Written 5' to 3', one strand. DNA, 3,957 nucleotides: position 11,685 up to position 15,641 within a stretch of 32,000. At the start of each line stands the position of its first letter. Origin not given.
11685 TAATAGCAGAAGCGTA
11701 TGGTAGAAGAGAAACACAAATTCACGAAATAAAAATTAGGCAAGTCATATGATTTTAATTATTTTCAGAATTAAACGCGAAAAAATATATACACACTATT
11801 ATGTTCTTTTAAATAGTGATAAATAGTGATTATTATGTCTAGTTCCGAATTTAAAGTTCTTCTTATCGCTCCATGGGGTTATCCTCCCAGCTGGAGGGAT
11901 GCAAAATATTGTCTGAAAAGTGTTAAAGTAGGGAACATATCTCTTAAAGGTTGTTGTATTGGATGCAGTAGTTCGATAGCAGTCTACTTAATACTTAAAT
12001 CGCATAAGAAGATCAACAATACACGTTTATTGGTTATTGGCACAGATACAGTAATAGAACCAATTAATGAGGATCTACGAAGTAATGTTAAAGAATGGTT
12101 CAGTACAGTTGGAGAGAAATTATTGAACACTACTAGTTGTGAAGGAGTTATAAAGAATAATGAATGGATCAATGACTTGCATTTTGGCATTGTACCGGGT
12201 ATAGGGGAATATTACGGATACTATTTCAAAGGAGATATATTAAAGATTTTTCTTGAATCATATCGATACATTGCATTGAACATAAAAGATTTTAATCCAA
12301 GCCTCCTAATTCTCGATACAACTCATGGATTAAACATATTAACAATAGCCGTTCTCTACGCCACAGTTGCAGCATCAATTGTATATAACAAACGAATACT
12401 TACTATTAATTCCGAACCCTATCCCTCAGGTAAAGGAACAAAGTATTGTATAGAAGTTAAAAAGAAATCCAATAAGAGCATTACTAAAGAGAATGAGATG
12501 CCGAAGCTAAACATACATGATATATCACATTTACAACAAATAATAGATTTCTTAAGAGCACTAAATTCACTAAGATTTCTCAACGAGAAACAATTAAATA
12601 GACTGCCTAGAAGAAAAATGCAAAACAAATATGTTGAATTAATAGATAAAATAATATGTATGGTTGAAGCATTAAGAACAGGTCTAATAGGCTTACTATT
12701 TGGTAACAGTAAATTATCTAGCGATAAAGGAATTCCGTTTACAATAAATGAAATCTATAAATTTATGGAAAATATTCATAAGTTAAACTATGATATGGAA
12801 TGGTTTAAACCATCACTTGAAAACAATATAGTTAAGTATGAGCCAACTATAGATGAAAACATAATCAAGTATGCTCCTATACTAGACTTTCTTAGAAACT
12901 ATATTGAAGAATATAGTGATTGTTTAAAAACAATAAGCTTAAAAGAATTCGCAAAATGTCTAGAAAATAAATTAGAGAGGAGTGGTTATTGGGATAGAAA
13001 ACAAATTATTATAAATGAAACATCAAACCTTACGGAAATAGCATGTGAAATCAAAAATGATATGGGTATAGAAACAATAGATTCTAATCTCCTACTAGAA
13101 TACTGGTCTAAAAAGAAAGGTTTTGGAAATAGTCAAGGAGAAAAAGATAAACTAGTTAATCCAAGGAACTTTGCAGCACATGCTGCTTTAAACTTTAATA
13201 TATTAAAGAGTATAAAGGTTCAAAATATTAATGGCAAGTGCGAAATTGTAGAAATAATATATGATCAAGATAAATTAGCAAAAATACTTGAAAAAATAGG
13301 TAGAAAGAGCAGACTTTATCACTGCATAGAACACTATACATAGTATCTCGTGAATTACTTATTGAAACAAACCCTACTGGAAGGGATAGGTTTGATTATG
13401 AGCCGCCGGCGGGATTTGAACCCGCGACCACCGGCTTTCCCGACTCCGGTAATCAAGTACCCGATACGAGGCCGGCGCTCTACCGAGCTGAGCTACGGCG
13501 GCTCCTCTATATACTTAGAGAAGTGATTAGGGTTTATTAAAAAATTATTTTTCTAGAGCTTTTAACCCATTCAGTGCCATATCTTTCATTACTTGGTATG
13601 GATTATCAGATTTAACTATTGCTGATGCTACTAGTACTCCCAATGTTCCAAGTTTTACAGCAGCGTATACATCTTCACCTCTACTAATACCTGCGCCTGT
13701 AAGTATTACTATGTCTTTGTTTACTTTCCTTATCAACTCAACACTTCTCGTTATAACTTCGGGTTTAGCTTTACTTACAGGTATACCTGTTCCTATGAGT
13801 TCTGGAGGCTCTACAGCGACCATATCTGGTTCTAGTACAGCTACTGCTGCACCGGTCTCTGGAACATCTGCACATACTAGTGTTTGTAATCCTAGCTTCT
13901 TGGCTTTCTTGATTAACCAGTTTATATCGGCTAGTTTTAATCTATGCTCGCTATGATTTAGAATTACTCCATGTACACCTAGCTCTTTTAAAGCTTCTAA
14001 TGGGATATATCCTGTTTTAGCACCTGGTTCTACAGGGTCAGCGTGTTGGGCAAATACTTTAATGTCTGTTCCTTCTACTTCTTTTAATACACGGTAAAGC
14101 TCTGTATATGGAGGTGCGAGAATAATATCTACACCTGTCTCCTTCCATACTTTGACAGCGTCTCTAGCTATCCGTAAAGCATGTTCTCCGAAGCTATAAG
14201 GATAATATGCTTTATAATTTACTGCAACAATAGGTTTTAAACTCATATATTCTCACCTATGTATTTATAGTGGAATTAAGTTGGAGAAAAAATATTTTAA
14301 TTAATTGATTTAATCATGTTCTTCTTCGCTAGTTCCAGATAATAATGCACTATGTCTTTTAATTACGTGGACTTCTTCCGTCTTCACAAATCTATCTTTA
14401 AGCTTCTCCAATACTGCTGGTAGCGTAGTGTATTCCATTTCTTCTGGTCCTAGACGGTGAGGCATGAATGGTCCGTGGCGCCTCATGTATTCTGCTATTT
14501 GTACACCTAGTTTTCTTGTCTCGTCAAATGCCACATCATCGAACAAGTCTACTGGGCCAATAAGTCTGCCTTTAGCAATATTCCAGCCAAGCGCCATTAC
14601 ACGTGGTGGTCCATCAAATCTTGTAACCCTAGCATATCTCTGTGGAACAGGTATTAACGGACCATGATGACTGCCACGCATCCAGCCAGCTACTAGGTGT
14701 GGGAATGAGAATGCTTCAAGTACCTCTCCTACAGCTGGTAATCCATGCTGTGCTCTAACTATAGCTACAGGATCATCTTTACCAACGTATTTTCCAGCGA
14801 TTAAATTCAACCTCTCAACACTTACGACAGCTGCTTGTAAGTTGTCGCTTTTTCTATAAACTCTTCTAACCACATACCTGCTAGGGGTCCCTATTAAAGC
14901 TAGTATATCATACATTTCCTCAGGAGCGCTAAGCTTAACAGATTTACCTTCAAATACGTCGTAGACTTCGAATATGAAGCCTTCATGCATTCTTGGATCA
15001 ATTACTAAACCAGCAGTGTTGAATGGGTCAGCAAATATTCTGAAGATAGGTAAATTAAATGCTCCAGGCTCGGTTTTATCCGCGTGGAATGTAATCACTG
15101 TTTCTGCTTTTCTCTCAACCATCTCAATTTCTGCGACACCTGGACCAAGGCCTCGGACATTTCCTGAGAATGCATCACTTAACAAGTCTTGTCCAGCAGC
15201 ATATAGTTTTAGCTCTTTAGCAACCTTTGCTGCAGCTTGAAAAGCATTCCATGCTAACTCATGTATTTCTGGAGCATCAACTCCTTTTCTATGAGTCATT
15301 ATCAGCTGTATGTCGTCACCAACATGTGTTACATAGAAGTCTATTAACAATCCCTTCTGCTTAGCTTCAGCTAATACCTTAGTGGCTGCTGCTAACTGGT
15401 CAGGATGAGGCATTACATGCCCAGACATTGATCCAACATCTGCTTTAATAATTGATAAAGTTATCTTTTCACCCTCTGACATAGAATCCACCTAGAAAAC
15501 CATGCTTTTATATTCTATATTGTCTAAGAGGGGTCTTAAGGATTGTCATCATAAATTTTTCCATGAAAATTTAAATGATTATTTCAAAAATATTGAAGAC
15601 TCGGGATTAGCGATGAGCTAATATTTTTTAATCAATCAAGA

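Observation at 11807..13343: Stand-alone Csx1-type CARF/HEPN effector wedged between pyruvate kinase and a tRNA gene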

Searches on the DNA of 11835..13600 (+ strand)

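Call 8: search_rna_families(source=window, start=13300, end=13600, threshold=gathering, show_alignments=1)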
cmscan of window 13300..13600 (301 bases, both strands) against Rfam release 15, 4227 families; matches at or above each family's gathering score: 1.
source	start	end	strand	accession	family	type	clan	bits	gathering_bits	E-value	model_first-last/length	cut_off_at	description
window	13401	13502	-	RF00005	tRNA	Gene; tRNA;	CL00001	61.8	29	2.6e-13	1-71/71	no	tRNA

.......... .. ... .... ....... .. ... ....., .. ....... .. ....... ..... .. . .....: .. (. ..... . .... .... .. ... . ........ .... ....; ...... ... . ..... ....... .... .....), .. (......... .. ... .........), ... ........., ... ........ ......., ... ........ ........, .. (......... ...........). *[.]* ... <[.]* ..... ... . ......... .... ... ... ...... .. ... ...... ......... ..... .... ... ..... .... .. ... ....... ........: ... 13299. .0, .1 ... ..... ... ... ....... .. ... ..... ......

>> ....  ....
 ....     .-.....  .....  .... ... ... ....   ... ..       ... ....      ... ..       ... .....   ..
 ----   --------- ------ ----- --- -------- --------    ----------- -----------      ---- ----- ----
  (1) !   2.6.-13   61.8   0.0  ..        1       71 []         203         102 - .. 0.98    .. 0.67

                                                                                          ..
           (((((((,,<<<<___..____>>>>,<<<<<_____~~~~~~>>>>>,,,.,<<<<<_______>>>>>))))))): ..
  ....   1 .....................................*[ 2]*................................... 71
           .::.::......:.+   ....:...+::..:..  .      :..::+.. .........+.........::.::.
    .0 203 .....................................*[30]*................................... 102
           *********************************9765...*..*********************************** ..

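Call 26: search_rna_families(sources=[L006, L001, L024], threshold=gathering)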
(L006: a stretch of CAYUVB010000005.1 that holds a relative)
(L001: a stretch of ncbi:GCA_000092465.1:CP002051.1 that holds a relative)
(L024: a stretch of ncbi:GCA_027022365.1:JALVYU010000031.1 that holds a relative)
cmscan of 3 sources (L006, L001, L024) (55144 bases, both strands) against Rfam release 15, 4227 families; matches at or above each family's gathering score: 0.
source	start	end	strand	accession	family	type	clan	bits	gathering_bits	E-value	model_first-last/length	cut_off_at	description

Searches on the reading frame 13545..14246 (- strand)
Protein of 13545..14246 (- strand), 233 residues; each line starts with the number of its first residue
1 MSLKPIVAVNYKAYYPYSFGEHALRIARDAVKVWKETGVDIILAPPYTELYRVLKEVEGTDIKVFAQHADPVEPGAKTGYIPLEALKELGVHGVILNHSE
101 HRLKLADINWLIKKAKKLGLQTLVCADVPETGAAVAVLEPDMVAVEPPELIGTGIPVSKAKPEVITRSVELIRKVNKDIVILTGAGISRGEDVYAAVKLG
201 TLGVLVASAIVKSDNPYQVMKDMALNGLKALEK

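Call 22: search_protein_families(library=pfam, proteins=[window:13545-14246:-], max_evalue=0.001)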
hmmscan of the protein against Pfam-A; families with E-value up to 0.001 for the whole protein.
window:13545-14246:- (233 aa): 4 families
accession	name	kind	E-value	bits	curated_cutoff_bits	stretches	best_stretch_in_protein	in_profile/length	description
PF00121.24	TIM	-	1e-42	146.8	20.1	1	5-220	1-242/245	Triosephosphate isomerase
PF05690.20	ThiG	-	2.4e-05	24.2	23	1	168-224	166-221/247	Thiazole biosynthesis protein ThiG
PF00290.26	Trp_syntA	-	7.9e-05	22.2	27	0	160-213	181-232/259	Tryptophan synthase alpha chain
PF00218.27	IGPS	-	0.0006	19.5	27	0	109-222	148-253/254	Indole-3-glycerol phosphate synthase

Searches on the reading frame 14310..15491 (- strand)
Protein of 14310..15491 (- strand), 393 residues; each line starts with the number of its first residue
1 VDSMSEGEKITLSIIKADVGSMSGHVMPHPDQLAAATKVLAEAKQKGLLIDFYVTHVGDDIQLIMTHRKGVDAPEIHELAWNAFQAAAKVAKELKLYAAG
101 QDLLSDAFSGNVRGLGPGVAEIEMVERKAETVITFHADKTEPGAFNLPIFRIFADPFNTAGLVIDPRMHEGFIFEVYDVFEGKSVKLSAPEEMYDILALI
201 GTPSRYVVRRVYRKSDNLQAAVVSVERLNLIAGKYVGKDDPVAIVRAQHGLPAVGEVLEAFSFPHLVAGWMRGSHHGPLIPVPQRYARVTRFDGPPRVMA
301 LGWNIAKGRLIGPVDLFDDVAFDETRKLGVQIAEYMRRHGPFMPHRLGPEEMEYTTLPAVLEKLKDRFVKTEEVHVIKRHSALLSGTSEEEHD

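Call 22: search_protein_families(library=pfam, proteins=[window:14310-15491:-], max_evalue=0.001)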
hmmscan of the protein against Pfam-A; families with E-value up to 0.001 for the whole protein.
window:14310-15491:- (393 aa): 1 family
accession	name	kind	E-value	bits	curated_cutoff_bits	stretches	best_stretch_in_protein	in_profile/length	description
PF01950.21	FBPase_3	-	5.8e-185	615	25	1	9-368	1-360/361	Fructose-1,6-bisphosphatase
